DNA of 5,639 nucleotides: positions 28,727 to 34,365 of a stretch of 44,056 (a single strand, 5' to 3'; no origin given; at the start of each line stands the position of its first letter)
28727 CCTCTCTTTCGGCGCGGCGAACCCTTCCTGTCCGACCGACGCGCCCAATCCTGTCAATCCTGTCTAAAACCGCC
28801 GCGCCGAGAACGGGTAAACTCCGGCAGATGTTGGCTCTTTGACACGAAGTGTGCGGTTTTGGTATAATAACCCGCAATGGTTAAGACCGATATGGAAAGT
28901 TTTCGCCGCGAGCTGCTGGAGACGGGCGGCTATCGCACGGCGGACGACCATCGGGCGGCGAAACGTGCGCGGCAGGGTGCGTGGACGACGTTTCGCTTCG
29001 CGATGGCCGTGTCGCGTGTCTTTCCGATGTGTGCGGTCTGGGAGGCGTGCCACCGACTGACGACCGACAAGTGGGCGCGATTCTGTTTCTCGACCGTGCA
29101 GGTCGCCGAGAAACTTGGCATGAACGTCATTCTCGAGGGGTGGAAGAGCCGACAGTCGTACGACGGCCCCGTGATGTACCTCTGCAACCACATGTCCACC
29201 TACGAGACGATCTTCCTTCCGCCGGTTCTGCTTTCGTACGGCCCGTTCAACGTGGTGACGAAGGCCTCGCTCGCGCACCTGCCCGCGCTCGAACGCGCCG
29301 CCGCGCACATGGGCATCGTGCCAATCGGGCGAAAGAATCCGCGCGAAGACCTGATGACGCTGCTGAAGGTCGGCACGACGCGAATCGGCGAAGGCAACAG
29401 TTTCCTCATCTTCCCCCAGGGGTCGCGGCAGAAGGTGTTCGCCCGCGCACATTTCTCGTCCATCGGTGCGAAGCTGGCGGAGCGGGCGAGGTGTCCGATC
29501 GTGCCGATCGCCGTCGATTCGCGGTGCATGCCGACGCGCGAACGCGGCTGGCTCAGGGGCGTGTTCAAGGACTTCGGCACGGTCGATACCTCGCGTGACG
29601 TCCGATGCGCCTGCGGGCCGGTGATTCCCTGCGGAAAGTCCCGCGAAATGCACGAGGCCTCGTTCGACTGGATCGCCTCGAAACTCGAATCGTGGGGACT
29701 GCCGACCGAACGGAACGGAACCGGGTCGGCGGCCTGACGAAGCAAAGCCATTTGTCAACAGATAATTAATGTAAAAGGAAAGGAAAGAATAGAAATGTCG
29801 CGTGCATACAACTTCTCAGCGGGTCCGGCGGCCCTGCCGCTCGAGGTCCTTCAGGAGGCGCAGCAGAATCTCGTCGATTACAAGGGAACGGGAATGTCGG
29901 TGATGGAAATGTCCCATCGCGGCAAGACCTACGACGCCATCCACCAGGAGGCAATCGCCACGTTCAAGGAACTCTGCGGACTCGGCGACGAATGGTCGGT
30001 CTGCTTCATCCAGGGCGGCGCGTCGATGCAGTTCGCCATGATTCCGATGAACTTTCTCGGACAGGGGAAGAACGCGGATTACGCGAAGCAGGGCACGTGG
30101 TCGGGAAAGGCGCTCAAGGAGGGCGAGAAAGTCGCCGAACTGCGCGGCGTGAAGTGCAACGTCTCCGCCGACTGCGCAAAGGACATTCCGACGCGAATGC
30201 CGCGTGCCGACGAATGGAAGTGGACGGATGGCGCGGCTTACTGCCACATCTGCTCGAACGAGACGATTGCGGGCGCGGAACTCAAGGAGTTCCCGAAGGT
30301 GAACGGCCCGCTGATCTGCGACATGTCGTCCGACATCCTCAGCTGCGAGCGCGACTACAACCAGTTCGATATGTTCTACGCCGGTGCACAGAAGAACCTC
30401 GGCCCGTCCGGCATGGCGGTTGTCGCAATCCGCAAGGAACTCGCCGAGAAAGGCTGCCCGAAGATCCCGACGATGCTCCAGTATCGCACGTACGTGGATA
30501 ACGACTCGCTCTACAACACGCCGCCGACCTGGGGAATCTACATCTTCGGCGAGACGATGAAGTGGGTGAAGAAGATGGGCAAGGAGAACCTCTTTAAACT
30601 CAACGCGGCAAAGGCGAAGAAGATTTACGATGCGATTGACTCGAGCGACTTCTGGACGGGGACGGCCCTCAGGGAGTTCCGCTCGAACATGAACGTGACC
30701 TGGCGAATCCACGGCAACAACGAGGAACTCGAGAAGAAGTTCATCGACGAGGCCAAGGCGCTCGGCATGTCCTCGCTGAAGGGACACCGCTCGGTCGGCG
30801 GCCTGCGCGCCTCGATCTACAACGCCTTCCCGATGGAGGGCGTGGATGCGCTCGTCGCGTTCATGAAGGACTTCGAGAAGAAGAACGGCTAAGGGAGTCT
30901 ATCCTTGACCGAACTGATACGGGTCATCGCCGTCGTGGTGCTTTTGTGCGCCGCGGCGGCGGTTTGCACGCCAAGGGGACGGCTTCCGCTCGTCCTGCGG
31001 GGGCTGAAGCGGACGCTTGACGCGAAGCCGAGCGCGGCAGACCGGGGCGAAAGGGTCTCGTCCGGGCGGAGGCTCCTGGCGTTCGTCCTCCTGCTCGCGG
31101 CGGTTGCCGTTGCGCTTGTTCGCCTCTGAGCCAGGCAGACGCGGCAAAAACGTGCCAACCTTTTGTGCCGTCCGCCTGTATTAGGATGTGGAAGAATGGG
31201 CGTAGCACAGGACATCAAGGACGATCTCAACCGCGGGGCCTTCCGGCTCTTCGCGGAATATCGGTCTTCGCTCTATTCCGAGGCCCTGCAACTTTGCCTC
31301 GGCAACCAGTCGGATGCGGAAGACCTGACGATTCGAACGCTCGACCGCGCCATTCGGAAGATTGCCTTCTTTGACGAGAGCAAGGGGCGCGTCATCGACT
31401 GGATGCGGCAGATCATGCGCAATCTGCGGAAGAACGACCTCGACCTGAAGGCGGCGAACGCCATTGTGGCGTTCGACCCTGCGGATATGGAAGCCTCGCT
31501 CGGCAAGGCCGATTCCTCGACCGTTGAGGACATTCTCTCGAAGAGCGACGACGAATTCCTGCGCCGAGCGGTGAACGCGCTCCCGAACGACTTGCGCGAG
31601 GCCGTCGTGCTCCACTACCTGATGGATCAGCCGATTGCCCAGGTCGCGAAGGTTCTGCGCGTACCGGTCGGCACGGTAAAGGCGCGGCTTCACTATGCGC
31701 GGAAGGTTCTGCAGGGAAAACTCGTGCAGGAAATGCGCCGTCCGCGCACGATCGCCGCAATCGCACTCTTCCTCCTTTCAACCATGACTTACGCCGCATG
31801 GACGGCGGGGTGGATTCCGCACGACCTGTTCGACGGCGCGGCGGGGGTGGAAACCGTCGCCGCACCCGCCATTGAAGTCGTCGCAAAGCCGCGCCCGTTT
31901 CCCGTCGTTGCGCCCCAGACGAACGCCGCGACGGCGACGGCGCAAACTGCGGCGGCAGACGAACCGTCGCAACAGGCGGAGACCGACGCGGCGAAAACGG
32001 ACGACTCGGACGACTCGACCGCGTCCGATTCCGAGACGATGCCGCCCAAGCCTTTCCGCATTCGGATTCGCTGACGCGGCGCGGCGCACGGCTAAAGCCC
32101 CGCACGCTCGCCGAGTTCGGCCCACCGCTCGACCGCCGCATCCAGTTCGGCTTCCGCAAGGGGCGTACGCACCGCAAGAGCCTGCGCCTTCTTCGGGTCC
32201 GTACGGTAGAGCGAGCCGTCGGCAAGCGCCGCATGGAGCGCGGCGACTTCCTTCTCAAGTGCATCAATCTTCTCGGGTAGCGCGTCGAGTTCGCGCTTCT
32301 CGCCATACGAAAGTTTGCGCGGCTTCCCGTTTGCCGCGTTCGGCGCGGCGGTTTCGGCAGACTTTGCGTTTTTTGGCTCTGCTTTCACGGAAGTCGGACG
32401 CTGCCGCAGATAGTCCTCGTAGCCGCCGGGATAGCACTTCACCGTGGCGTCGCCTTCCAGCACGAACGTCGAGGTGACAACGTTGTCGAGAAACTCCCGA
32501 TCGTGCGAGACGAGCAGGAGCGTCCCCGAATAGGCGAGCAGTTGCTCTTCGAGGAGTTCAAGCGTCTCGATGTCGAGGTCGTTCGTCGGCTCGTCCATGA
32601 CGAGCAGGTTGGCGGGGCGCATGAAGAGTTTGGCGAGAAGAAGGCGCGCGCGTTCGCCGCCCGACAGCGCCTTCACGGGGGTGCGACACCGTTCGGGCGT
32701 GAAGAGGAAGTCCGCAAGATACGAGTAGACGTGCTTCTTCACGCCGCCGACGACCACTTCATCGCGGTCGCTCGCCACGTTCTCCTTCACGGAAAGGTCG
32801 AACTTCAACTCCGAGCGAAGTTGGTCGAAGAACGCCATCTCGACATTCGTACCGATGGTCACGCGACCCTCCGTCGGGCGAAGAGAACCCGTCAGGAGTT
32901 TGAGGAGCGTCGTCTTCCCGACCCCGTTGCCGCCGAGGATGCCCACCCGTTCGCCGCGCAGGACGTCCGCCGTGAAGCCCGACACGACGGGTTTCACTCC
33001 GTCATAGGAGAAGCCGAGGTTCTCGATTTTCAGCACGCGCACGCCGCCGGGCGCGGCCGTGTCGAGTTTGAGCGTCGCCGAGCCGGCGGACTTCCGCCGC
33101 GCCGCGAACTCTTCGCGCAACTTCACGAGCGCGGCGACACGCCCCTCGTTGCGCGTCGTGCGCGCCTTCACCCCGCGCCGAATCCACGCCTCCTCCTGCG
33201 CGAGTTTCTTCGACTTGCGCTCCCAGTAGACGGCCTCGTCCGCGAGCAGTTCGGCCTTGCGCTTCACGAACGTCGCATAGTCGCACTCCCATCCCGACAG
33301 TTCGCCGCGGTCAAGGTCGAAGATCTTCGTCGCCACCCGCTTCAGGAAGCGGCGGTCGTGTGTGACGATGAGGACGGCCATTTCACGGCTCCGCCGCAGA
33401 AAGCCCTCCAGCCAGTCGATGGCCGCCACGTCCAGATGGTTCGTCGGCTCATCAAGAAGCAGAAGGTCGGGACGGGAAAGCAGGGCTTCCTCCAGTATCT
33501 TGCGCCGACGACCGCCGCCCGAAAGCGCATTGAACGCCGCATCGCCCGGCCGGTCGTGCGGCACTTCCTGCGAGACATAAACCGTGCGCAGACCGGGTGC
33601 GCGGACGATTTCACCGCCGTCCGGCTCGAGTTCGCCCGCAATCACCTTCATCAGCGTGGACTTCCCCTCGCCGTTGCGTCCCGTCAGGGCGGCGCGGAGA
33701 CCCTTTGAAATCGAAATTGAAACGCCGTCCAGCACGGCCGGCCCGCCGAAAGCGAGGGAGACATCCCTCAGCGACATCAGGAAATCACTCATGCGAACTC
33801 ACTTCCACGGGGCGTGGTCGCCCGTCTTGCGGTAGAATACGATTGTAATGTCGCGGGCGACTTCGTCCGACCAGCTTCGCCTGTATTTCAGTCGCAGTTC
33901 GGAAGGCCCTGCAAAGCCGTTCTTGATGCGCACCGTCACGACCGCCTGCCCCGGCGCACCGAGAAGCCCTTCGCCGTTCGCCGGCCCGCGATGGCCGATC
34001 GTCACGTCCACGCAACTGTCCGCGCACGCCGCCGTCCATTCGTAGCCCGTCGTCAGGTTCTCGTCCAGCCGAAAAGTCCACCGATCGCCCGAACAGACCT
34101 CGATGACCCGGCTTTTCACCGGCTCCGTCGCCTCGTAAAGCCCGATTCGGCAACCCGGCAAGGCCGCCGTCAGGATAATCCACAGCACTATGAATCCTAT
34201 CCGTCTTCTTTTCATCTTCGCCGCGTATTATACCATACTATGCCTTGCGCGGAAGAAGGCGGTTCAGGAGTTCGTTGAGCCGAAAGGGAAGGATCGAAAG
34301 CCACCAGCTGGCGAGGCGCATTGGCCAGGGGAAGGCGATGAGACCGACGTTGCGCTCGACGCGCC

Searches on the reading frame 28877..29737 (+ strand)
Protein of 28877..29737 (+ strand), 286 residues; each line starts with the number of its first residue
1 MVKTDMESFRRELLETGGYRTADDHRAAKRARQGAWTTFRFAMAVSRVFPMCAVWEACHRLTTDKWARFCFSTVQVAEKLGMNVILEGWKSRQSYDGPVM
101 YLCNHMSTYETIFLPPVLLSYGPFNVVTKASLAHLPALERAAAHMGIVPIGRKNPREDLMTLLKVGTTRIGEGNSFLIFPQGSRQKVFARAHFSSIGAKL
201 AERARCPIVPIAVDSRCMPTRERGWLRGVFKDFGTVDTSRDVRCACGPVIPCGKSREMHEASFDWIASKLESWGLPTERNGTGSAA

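Call 10: search_protein_families(library=pfam, proteins=[window:28877-29737:+])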
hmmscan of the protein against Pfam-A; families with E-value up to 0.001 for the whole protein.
window:28877-29737:+ (286 aa): 1 family
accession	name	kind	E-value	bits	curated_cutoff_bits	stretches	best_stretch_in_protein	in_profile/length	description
PF01553.26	Acyltransferase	-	3.7e-13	49.9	23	1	96-213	13-131/132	Acyltransferase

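Call 17: find_encoding_contigs(protein=window:28877-29737:+, flank=10000, max_places=10)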
Protein window:28877-29737:+ (286 aa): no gene with exactly this product is on record in the collection.

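Call 18: find_homologous_proteins(query=window:28877-29737:+)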
Query window:28877-29737:+ (286 aa): 948 proteins with E <= 0.001 among 2142 candidates; the best 120 are listed.
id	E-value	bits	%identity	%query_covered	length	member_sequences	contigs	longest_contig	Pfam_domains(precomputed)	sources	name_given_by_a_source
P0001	1.7e-176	604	89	100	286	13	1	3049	PF01553.27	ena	-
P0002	6.4e-175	598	88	100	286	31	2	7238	PF01553.27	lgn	-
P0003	9.6e-148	509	78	98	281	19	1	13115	PF01553.27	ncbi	-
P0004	3.3e-141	488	74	98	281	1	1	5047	PF01553.27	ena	-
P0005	1.9e-140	485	74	98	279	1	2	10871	PF01553.27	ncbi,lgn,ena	-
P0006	7.7e-139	480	75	97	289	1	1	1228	PF01553.27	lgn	-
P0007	6.0e-138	477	75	98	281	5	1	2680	PF01553.27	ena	-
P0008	3.3e-136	471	74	98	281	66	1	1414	PF01553.27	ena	-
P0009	4.1e-135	468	71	98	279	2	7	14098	PF01553.27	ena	-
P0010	6.2e-135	467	73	98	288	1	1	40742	PF01553.27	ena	-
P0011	7.7e-135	467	70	98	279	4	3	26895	PF01553.27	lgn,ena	-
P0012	2.9e-134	465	71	98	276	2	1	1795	PF01553.27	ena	-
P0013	4.1e-134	464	70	98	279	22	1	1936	PF01553.27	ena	-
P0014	7.5e-134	464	72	98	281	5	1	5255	PF01553.27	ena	-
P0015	1.6e-133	463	72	98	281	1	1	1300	PF01553.27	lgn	-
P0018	3.0e-133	462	72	98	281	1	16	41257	PF01553.27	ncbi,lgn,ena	-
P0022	5.9e-133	461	70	98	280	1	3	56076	PF01553.27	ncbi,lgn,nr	ncbi:MAG: 1-acyl-sn-glycerol-3-phosphate acyltransferase [Kiritimatiellae bacterium]|nr:1-acyl-sn-gl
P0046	1.9e-130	452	70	98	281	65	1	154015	PF01553.27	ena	-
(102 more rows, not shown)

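Call 19: find_encoding_contigs(protein=P0002, flank=6000, max_places=4)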
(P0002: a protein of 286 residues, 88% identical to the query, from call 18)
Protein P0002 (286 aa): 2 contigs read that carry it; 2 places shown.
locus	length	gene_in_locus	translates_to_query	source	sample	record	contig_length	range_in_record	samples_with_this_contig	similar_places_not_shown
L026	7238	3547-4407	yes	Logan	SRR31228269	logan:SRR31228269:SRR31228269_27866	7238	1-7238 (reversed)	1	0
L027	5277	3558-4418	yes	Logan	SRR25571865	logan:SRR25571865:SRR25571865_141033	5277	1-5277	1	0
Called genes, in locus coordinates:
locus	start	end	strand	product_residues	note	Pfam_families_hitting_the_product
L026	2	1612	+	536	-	?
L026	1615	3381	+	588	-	PF01055:Glyco_hydro_31_2nd (weak), PF02065:Melibiase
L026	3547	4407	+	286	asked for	PF01553:Acyltransferase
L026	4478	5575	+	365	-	PF00266:Aminotran_5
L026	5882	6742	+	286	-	PF04542:Sigma70_r2 (weak), PF04545:Sigma70_r4, PF08281:Sigma70_r4_2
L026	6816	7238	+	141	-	?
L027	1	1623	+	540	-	?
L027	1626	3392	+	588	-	PF01055:Glyco_hydro_31_2nd (weak), PF02065:Melibiase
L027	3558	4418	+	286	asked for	PF01553:Acyltransferase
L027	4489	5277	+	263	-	?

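Call 20: find_encoding_contigs(protein=P0001, flank=6000, max_places=4)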
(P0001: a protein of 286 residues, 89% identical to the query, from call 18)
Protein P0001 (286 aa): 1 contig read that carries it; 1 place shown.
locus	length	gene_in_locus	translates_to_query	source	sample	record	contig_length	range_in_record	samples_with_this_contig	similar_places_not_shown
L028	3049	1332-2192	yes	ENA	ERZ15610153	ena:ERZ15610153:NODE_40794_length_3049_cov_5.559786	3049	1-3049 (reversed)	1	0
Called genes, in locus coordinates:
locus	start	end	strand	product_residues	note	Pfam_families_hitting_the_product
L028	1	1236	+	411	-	?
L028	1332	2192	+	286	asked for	PF01553:Acyltransferase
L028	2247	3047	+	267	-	?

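Call 21: find_encoding_contigs(protein=P0003, flank=6000, max_places=4)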
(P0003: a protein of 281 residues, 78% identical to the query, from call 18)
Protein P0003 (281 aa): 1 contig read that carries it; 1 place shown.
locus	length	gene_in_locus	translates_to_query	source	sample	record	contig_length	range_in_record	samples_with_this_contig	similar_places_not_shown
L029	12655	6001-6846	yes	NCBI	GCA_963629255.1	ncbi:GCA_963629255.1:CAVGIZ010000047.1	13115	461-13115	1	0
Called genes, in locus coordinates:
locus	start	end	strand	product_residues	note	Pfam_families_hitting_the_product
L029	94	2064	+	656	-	PF07944:Beta-AFase-like_GH127_cat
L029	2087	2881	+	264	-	PF00657:Lipase_GDSL, PF13472:Lipase_GDSL_2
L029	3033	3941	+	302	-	PF01261:AP_endonuc_2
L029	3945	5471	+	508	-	PF01408:GFO_IDH_MocA, PF22725:GFO_IDH_MocA_C3 (faint), PF19051:GFO_IDH_MocA_C2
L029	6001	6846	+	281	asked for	PF01553:Acyltransferase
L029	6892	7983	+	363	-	PF00266:Aminotran_5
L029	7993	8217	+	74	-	-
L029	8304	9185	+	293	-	PF04542:Sigma70_r2, PF08281:Sigma70_r4_2, PF04545:Sigma70_r4 (weak)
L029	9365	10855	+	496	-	PF00587:tRNA-synt_2b (weak), PF03129:HGTP_anticodon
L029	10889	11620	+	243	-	-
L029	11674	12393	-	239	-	PF06912:DUF1275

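Call 56: find_encoding_contigs(protein=P0018, flank=10000, max_places=10)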
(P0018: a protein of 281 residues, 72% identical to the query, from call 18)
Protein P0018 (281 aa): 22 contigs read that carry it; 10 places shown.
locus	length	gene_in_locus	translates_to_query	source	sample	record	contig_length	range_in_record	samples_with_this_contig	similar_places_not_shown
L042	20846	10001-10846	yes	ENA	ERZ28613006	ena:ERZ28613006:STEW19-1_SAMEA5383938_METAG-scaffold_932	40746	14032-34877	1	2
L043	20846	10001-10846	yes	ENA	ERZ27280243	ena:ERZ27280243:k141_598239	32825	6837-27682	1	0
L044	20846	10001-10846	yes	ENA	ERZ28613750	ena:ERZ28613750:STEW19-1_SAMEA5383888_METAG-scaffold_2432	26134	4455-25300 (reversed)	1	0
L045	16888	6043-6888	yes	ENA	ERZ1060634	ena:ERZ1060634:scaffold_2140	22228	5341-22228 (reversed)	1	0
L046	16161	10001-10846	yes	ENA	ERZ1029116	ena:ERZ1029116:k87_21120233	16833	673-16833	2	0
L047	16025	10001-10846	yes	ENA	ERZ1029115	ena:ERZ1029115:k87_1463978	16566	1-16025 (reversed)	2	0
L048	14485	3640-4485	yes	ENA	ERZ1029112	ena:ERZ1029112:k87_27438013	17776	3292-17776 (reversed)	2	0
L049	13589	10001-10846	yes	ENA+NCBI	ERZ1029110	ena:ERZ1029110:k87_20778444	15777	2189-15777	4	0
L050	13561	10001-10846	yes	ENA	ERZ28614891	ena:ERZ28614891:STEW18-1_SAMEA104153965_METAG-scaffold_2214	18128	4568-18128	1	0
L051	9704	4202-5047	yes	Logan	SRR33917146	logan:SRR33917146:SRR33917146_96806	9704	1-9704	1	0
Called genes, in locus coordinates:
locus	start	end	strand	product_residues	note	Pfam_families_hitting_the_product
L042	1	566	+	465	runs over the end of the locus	PF02652:Lactate_perm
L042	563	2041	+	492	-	PF00884:Sulfatase, PF16347:SGSH_C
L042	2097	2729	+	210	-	PF00406:ADK, PF13207:AAA_17, PF13238:AAA_18 (weak), PF13671:AAA_33 (weak), PF05191:ADK_lid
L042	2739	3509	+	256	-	PF00557:Peptidase_M24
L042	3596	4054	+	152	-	PF01029:NusB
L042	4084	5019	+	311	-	PF00383:dCMP_cyt_deam_1, PF14437:MafB19-deam, PF01872:RibD_C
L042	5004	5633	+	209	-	PF00677:Lum_binding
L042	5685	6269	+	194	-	PF00475:IGPD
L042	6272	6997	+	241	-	PF00977:His_biosynth, PF01207:Dus (faint)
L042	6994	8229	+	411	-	PF00675:Peptidase_M16, PF05193:Peptidase_M16_C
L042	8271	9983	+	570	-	PF07973:tRNA_SAD, PF00587:tRNA-synt_2b, PF03129:HGTP_anticodon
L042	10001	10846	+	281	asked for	PF01553:Acyltransferase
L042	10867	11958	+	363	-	PF00266:Aminotran_5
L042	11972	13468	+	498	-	PF00884:Sulfatase, PF01663:Phosphodiest (faint)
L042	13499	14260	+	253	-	PF03721:UDPG_MGDP_dh_N (weak), PF00984:UDPG_MGDP_dh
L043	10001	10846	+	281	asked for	PF01553:Acyltransferase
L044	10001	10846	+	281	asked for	PF01553:Acyltransferase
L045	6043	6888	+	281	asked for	PF01553:Acyltransferase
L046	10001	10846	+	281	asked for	PF01553:Acyltransferase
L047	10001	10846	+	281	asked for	PF01553:Acyltransferase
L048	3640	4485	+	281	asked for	PF01553:Acyltransferase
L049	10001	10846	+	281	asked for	PF01553:Acyltransferase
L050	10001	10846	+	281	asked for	PF01553:Acyltransferase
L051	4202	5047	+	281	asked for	PF01553:Acyltransferase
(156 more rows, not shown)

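Call 57: find_encoding_contigs(protein=P0046, flank=10000, max_places=5)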
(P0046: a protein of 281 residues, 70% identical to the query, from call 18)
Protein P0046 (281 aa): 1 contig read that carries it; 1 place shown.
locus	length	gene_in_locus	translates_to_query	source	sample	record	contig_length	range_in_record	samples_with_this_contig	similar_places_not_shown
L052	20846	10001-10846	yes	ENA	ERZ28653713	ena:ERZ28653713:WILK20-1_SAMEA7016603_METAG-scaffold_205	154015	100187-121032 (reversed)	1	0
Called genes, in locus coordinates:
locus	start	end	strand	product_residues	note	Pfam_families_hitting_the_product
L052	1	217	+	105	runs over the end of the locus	-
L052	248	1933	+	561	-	PF00860:Xan_ur_permease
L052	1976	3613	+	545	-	PF00860:Xan_ur_permease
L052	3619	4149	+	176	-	PF00156:Pribosyltran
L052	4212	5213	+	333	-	-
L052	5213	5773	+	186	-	PF00156:Pribosyltran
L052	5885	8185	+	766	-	PF00270:DEAD (weak), PF13307:Helicase_C_2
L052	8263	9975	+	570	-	PF07973:tRNA_SAD, PF00587:tRNA-synt_2b, PF03129:HGTP_anticodon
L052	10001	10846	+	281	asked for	PF01553:Acyltransferase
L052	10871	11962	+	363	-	PF00266:Aminotran_5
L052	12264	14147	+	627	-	PF13116:YhdP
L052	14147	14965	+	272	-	PF00398:RrnaAD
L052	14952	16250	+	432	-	PF00349:Hexokinase_1, PF03727:Hexokinase_2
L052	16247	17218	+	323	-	PF02568:ThiI, PF03054:tRNA_Me_trans (faint), PF18297:NFACT-R_2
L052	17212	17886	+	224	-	PF09335:VTT_dom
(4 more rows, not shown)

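Call 58: find_encoding_contigs(protein=P0022, flank=10000, max_places=5)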
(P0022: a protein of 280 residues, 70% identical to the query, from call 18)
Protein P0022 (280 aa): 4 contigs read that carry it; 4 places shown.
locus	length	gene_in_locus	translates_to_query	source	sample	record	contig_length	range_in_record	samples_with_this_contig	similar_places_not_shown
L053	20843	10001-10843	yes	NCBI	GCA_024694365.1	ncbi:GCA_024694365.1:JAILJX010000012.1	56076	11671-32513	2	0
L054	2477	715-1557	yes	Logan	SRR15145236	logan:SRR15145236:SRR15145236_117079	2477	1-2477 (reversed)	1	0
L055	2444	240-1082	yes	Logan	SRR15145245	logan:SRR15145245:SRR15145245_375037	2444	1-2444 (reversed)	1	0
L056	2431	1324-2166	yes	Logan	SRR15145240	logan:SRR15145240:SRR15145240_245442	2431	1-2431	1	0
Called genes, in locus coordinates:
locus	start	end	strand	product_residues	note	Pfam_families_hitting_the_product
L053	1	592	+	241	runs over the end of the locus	PF01618:MotA_ExbB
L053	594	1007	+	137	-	PF02472:ExbD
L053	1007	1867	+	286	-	PF13103:TonB_2 (weak)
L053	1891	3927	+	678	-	PF08239:SH3_3 (weak)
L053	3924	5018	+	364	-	PF01041:DegT_DnrJ_EryC1, PF01212:Beta_elim_lyase (faint)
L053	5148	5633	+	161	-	PF02381:MraZ (weak)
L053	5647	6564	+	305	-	PF01795:Methyltransf_5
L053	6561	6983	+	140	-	-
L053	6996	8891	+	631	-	PF03717:PBP_dimer, PF00905:Transpeptidase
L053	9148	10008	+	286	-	-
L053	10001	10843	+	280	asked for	PF01553:Acyltransferase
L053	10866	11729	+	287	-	PF00722:Glyco_hydro_16, PF26113:GH16_XgeA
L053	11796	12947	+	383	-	PF01263:Aldose_epim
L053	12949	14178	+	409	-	PF02518:HATPase_c, PF00072:Response_reg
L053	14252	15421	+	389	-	PF03786:UxuA, PF01261:AP_endonuc_2 (faint)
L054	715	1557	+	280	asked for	PF01553:Acyltransferase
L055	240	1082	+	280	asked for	PF01553:Acyltransferase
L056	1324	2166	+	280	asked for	PF01553:Acyltransferase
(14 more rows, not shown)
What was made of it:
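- Orthologues at about 70-72% identity sit in tight operons (calls 56-58).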

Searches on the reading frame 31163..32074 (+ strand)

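Call 41: search_protein_families(library=pfam, proteins=[window:31163-32074:+], max_evalue=0.01)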
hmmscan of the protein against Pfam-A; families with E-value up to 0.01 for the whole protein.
window:31163-32074:+ (303 aa): 5 families
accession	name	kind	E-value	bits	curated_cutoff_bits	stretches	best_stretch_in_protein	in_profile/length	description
PF08281.18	Sigma70_r4_2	-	8.5e-13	48.2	25.7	1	133-181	4-52/54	Sigma-70, region 4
PF04545.22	Sigma70_r4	-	1.3e-07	31.5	24.1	1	138-184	3-49/50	Sigma-70, region 4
PF04542.20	Sigma70_r2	-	9.3e-07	29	24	1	29-92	1-64/71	Sigma-70 region 2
PF23654.1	ARM_LIN_2nd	-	0.006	16.6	27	0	112-163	78-128/164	E3 ubiquitin-protein ligase LIN-like, ARM repeat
PF13542.12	HTH_Tnp_ISL3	-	0.0099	15.8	27.4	0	146-178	17-49/51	Helix-turn-helix domain of transposase family ISL3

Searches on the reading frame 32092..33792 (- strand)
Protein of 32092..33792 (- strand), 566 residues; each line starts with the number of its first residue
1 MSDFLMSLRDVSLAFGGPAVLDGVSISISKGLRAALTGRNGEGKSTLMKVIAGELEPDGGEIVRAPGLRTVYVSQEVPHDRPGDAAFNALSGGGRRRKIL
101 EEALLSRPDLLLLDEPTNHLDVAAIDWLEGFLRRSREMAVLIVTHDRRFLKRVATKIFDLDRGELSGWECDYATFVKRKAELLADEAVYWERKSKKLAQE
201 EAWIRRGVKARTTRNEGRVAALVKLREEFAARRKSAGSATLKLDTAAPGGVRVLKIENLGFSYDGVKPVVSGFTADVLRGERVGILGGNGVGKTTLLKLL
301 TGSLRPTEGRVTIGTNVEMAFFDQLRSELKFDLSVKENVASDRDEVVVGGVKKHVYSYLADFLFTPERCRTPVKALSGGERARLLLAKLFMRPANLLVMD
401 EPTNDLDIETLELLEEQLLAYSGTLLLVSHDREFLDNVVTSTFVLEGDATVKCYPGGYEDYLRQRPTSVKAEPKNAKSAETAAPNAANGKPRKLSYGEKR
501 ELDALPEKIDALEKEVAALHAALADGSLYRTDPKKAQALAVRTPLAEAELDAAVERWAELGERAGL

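Call 41: search_protein_families(library=pfam, proteins=[window:32092-33792:-], max_evalue=0.01)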
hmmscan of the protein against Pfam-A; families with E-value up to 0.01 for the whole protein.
window:32092-33792:- (566 aa): 21 families
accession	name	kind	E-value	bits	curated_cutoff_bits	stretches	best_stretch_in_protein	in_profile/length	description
PF00005.33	ABC_tran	-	4.5e-44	150.8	25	3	273-404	4-137/137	ABC transporter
PF16326.10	ABC_tran_CTD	-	1.3e-19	70.6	32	1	493-561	1-68/69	ABC transporter C-terminal domain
PF12848.13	ABC_tran_Xtn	-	5.6e-12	46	25.9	1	158-228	1-72/85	ABC transporter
PF13304.12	AAA_21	-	5.7e-10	40.2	27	0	103-146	251-299/304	AAA domain, putative AbiEii toxin, Type IV TA system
PF02463.25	SMC_N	-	7.8e-08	32.4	40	0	358-438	126-205/220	RecF/RecN/SMC N terminal domain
PF13191.12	AAA_16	-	9.8e-06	26.6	32.6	1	282-415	26-153/167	AAA ATPase domain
PF00006.31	ATP-synt_ab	-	1.5e-05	25.2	29.5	0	277-300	11-34/213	ATP synthase alpha/beta family, nucleotide-binding domain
PF13555.12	AAA_29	-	1.9e-05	24.8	27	0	22-48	13-39/61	P-loop containing region of AAA domain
PF13604.12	AAA_30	-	5.7e-05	23.4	27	0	32-64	19-51/191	AAA domain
PF13476.12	AAA_23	-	0.00012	23.2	27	0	285-302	24-41/201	AAA domain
PF00004.35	AAA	-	0.00062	20.7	21.2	0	36-115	3-65/131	ATPase family associated with various cellular activities (AAA)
PF01926.29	MMR_HSR1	-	0.00074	20.1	21.9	0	282-306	1-24/113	50S ribosome-binding GTPase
PF03193.22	RsgA_GTPase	-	0.00079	19.7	30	0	276-305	102-131/174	RsgA GTPase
PF13173.12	AAA_14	-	0.00094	19.6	27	0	35-141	6-94/129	AAA domain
PF05729.18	NACHT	-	0.0012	19.1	26.7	0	283-300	3-20/167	NACHT domain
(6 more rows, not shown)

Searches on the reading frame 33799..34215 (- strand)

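Call 41: search_protein_families(library=pfam, proteins=[window:33799-34215:-], max_evalue=0.01)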
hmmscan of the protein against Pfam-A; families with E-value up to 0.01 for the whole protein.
window:33799-34215:- (138 aa): 1 family
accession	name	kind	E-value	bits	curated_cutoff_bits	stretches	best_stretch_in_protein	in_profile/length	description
PF09394.16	Inhibitor_I42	-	7.3e-12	45.8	27.2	1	42-121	4-83/91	Chagasin family peptidase inhibitor I42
